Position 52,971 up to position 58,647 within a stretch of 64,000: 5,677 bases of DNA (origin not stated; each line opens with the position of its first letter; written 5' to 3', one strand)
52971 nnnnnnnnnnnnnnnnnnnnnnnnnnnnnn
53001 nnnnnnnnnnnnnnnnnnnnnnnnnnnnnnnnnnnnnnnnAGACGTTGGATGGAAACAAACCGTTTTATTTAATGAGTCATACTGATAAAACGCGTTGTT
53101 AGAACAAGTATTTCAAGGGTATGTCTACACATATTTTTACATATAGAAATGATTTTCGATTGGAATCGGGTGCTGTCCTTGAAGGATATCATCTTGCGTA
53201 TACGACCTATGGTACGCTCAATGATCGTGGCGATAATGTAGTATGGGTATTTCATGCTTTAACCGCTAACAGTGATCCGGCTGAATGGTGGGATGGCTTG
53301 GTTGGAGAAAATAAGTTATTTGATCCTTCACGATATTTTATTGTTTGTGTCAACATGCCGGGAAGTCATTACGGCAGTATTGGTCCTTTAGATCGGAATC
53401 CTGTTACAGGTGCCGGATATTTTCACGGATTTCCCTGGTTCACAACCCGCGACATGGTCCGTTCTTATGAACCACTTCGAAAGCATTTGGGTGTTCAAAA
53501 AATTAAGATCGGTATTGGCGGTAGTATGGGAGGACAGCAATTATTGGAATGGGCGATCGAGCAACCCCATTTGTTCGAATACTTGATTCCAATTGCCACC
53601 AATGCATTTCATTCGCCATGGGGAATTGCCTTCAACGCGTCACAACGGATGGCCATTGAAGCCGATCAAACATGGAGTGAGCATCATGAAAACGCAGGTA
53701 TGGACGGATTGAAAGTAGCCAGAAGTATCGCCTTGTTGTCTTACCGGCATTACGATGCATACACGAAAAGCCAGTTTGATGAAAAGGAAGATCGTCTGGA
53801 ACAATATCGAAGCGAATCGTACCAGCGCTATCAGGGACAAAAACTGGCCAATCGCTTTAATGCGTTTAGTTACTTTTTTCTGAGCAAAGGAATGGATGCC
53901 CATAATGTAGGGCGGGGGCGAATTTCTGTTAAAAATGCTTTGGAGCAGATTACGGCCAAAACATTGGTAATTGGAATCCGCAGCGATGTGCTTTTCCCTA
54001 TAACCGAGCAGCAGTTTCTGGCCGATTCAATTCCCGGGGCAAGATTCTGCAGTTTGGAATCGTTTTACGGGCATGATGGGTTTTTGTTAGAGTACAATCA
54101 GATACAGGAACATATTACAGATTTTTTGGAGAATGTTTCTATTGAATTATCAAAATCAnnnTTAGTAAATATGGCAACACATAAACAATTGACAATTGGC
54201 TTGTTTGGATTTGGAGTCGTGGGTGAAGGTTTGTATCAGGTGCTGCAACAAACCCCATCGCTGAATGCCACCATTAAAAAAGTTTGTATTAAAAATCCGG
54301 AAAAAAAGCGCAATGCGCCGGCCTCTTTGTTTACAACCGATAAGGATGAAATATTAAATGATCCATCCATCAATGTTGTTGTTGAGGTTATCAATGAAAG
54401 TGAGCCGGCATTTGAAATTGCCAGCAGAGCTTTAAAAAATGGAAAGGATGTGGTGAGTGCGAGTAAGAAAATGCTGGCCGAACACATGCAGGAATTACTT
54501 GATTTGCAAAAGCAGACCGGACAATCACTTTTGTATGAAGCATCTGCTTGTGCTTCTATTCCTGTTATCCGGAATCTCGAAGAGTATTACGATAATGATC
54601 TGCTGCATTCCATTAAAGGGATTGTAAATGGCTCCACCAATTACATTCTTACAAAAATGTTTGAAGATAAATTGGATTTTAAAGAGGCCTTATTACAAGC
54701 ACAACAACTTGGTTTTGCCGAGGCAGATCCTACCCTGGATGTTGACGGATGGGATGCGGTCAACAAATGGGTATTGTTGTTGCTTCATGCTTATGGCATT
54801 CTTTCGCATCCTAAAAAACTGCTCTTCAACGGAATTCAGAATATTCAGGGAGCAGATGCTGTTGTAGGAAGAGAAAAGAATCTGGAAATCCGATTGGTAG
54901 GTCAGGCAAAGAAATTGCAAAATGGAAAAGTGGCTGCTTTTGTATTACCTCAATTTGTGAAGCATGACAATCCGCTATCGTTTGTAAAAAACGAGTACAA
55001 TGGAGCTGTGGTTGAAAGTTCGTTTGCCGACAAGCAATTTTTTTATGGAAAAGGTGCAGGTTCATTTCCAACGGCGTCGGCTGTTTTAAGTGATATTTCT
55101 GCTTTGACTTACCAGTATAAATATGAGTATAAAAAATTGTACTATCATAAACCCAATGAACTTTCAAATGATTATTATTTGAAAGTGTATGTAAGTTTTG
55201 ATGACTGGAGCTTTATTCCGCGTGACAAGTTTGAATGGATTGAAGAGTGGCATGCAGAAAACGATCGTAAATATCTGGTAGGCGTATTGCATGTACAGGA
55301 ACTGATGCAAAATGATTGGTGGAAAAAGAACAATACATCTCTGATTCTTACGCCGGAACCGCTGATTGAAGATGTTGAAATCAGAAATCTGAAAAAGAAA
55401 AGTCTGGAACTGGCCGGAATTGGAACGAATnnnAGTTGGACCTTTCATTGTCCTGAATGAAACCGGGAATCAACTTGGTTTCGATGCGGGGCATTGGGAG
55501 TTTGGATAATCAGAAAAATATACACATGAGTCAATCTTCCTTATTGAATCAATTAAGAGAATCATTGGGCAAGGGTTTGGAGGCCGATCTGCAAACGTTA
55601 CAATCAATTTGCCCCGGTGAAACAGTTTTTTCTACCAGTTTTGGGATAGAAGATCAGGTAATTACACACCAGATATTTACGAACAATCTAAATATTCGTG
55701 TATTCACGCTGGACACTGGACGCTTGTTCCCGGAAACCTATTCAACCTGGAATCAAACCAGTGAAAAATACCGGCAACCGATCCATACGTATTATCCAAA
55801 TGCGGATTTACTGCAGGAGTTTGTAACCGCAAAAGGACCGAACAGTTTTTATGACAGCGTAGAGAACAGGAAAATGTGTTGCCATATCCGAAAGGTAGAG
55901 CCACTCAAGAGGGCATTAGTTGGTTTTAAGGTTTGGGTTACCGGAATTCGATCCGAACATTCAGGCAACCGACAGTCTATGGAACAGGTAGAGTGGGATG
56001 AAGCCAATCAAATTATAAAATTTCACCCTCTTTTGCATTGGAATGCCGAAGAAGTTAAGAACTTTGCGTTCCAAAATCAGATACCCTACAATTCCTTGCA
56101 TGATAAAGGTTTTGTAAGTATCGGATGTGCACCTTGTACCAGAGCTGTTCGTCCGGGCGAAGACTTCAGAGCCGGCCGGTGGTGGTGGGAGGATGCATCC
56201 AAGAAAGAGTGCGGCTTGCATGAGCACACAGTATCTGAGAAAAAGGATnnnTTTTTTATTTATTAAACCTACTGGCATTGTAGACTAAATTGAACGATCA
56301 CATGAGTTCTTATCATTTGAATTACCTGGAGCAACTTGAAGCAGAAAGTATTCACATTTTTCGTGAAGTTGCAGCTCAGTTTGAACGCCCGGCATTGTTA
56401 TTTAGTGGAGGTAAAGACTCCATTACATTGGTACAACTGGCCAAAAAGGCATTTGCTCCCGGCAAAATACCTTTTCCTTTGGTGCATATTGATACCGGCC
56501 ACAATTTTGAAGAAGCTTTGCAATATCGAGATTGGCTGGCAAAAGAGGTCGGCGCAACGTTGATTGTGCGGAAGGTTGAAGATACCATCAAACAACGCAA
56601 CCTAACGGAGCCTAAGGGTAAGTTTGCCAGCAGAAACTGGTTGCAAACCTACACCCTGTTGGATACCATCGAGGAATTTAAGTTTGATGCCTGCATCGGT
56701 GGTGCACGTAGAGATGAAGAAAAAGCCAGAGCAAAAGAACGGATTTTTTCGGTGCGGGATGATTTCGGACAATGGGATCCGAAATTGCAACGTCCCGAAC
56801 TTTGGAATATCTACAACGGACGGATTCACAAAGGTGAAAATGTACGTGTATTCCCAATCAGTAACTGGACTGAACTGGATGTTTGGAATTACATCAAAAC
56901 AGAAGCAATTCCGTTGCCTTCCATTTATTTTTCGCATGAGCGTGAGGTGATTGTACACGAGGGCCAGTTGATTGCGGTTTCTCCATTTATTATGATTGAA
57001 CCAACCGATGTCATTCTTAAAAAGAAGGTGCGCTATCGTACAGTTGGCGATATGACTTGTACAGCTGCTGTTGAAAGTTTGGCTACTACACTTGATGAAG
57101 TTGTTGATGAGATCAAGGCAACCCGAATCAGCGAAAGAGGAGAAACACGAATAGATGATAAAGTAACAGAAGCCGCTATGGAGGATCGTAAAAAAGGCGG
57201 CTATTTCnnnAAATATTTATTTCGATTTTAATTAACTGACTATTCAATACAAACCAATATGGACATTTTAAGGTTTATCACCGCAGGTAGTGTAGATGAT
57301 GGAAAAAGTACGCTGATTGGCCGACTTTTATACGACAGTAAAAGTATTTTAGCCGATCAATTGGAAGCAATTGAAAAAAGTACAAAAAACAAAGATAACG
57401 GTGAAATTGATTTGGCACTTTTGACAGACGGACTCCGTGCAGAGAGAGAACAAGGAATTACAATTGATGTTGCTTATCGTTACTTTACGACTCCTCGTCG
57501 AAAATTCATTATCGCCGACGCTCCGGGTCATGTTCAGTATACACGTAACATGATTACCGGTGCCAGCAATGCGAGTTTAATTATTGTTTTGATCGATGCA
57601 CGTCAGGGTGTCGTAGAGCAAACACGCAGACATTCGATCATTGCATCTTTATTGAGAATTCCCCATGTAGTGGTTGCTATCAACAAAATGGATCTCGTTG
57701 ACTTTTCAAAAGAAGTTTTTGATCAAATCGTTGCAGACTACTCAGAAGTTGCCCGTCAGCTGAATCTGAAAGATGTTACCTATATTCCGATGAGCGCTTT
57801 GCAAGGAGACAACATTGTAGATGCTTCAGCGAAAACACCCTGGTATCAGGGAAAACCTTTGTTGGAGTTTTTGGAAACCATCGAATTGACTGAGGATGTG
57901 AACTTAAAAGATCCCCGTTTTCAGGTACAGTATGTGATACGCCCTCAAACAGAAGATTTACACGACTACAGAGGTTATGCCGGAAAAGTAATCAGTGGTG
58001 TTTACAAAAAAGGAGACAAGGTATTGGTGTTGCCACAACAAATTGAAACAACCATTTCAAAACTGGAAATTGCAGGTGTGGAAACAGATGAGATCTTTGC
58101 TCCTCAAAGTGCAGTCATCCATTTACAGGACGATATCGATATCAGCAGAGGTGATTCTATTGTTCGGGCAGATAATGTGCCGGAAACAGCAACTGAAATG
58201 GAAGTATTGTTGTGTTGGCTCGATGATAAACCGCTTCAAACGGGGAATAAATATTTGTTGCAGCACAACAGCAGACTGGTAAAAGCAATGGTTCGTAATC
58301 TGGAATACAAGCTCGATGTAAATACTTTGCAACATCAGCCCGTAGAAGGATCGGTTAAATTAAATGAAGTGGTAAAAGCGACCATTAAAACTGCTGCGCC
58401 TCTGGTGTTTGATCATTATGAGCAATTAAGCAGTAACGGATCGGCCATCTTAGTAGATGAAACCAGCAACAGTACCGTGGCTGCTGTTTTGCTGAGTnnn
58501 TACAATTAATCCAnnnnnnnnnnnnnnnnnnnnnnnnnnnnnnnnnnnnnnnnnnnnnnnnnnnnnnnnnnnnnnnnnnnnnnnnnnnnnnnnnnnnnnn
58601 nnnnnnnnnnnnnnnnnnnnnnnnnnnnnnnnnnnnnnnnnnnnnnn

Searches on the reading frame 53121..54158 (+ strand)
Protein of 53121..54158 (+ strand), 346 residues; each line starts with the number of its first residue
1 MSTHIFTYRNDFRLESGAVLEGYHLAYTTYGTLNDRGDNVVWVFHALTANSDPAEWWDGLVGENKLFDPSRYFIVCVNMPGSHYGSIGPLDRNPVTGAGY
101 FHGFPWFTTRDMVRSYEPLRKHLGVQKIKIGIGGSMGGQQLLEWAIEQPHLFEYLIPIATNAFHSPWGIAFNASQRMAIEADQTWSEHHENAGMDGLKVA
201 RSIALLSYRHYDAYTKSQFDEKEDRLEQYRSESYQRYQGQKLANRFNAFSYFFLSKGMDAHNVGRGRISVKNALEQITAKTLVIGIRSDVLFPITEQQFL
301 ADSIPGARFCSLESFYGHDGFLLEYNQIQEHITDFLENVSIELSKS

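Call 29: search_protein_families(library=ncbifam, proteins=[window:53121-54158:+], max_evalue=1e-10)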
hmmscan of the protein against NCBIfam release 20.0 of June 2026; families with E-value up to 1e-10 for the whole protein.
window:53121-54158:+ (346 aa): 9 families
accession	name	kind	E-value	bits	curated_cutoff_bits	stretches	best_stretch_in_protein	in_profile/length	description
TIGR01392.2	MetX_acetyl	equivalog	9.4e-99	330.8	500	1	10-336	3-350/351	homoserine O-acetyltransferase MetX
NF001209.0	PRK00175.1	equivalog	7e-90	301.6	331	1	5-340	16-376/381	homoserine O-acetyltransferase MetX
NF047917.1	MetX_acetyl_MTB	exception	9.8e-80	268.4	475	1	11-337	14-360/361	homoserine O-acetyltransferase MetX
NF047916.1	MetX_succinyl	exception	4e-58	197.2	560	1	4-339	8-369/370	homoserine O-succinyltransferase MetX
NF005757.0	PRK07581.1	subfamily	2.4e-46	158.2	332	1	9-334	12-331/339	hypothetical protein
NF005262.1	PRK06765.1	equivalog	1.2e-38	133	450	1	10-337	10-366/366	E22 family MetX-like putative esterase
NF047915.1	homoser_Ac_Staph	exception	4.1e-37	128.2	500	1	11-338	12-315/320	homoserine O-acetyltransferase MetX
NF006449.0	PRK08775.1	equivalog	2.9e-29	102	296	1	53-339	82-340/344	homoserine O-succinyltransferase MetX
NF005071.0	PRK06489.1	equivalog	2.2e-15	56.6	305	1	10-163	38-191/362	hypothetical protein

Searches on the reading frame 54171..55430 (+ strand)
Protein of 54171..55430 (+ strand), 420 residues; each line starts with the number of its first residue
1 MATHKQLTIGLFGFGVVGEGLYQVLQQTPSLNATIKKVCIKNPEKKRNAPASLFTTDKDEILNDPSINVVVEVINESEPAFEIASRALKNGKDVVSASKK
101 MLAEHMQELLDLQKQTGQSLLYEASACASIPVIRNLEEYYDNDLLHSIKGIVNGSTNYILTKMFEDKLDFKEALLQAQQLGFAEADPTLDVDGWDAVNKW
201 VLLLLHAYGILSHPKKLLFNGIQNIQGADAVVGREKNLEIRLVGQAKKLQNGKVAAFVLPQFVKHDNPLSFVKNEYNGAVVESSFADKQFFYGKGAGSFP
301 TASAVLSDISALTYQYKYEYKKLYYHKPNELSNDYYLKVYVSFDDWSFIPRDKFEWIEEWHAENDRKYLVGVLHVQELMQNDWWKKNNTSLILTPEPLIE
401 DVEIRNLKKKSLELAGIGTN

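Call 29: search_protein_families(library=ncbifam, proteins=[window:54171-55430:+], max_evalue=1e-10)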
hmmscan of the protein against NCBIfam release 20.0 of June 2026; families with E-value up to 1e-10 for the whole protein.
window:54171-55430:+ (420 aa): 7 families
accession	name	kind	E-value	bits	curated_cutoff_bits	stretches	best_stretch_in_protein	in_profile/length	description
NF004976.0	PRK06349.1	subfamily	7.7e-95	318.5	205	1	4-325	2-340/430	homoserine dehydrogenase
NF004912.0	PRK06270.1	equivalog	1.6e-63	215.2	373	1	48-315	72-339/343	homoserine dehydrogenase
NF006235.0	PRK08374.1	equivalog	9.9e-44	149.8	451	1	56-310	81-326/336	homoserine dehydrogenase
NF005290.0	PRK06813.1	equivalog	1.9e-32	112.6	286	1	67-312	91-336/346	homoserine dehydrogenase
NF005002.0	PRK06392.1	equivalog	6e-21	74.7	296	1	40-312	59-324/329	homoserine dehydrogenase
NF006959.0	PRK09436.1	equivalog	4.4e-20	71.3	726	1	82-203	562-686/819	bifunctional aspartate kinase/homoserine dehydrogenase I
NF007003.0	PRK09466.1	subfamily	1.9e-13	49.7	582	1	74-203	548-680/810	bifunctional aspartate kinase/homoserine dehydrogenase II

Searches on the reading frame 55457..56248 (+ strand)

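Call 29: search_protein_families(library=ncbifam, proteins=[window:55457-56248:+], max_evalue=1e-10)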
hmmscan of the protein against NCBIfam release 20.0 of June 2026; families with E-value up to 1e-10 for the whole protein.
window:55457-56248:+ (264 aa): 8 families
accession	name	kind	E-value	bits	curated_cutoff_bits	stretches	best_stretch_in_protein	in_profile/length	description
NF002537.0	PRK02090.1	equivalog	3.2e-77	259.4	154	1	25-258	11-241/244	phosphoadenylyl-sulfate reductase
TIGR02055.1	APS_reductase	subfamily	4.5e-72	241.9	235.3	1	61-254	1-194/194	adenylylsulfate reductase, thioredoxin dependent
TIGR00434.1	cysH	subfamily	7.1e-52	176.4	165.1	1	52-256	12-214/214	phosophoadenylyl-sulfate reductase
TIGR00424.1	APS_reduc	equivalog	2.2e-49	168.3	553.2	1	63-262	124-330/464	5'-adenylylsulfate reductase, thioredoxin-independent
TIGR02057.1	PAPS_reductase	equivalog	5.4e-45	154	254.2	1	53-255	25-224/224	phosphoadenosine phosphosulfate reductase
NF010368.0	PRK13795.1-3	equivalog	9e-14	50.6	588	1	63-229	256-422/635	hypothetical protein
NF006327.0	PRK08557.1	equivalog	1.5e-12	47.1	366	1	79-231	207-358/415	hypothetical protein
NF010366.0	PRK13795.1-1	equivalog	9.4e-11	40.6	745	0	73-231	285-447/667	hypothetical protein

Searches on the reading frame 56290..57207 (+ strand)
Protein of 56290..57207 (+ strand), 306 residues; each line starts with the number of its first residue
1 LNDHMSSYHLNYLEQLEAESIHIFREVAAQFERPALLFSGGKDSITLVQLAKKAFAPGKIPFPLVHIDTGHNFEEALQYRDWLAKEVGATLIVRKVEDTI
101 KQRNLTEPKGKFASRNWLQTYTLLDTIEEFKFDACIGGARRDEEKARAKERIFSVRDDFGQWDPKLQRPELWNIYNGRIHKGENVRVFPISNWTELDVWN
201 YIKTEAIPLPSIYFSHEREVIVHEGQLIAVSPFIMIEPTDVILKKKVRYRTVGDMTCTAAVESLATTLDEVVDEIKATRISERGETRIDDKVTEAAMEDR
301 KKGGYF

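Call 29: search_protein_families(library=ncbifam, proteins=[window:56290-57207:+], max_evalue=1e-10)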
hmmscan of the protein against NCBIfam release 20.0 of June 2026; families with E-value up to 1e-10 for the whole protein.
window:56290-57207:+ (306 aa): 5 families
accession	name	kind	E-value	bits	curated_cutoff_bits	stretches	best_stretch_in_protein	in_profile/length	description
NF003587.0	PRK05253.1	subfamily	5.1e-135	449.5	195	1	7-306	3-301/301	sulfate adenylyltransferase subunit CysD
NF009214.0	PRK12563.1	equivalog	2.9e-128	427.7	413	1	5-306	16-317/317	sulfate adenylyltransferase subunit CysD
TIGR02039.1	CysD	subfamily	7.6e-123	409.8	396.6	1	13-306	1-294/294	sulfate adenylyltransferase, small subunit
NF010367.0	PRK13795.1-2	equivalog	1.9e-14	53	456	0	8-98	218-305/584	hypothetical protein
NF002537.0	PRK02090.1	equivalog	1e-12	48.2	154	0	18-209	26-196/244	phosphoadenylyl-sulfate reductase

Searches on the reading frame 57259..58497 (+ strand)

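Call 29: search_protein_families(library=ncbifam, proteins=[window:57259-58497:+], max_evalue=1e-10)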
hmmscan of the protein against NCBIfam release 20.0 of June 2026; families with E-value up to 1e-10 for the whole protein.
window:57259-58497:+ (413 aa): 16 families
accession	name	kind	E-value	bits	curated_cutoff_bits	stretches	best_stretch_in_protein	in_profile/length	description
NF004035.0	PRK05506.1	subfamily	2.5e-179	597.6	715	1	2-412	23-430/632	bifunctional sulfate adenylyltransferase subunit 1/adenylylsulfate kinase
NF003478.0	PRK05124.1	equivalog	2.4e-163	544.1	590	1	2-412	26-433/475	sulfate adenylyltransferase subunit CysN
TIGR02034.1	CysN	subfamily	2.8e-161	537.1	336.1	1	4-411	1-405/406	sulfate adenylyltransferase, large subunit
NF008969.0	PRK12317.1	subfamily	9.9e-72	241.8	502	1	4-402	8-410/426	elongation factor 1-alpha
TIGR00483.1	EF-1_alpha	equivalog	1.8e-65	221.1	540.1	1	6-398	10-407/427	translation elongation factor EF-1 subunit alpha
TIGR00475.1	selB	equivalog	1.4e-28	100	242.25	1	56-352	25-303/581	selenocysteine-specific translation elongation factor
NF000766.0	PRK00049.1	subfamily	8.6e-26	90.6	449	1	8-307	17-301/396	elongation factor Tu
NF009372.0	PRK12735.1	subfamily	3.2e-25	88.8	479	1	8-310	17-305/396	elongation factor Tu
NF009373.0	PRK12736.1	subfamily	1.8e-23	83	452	1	8-301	17-293/394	elongation factor Tu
TIGR00485.1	EF-Tu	equivalog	2.8e-22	79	522.4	1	8-305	17-297/394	elongation factor Tu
TIGR01394.1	TypA_BipA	equivalog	1.5e-12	46.5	757.3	1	11-269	9-245/594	translational GTPase TypA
NF033148.1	tet_protect_M_W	exception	1.7e-12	46.5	1100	1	3-157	3-144/639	TetM/TetW/TetO/TetS family tetracycline resistance ribosomal protection protein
TIGR03680.1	eif2g_arch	equivalog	2.8e-12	46.6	514.5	1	8-188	10-186/407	translation initiation factor IF-2 subunit gamma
TIGR00231.1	small_GTP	domain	7.5e-12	45.3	42.5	1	9-189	9-158/164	GTP-binding protein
NF012155.1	tet_protect_M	exception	8.4e-12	44.1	1420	1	4-149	4-137/639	tetracycline resistance ribosomal protection protein Tet(M)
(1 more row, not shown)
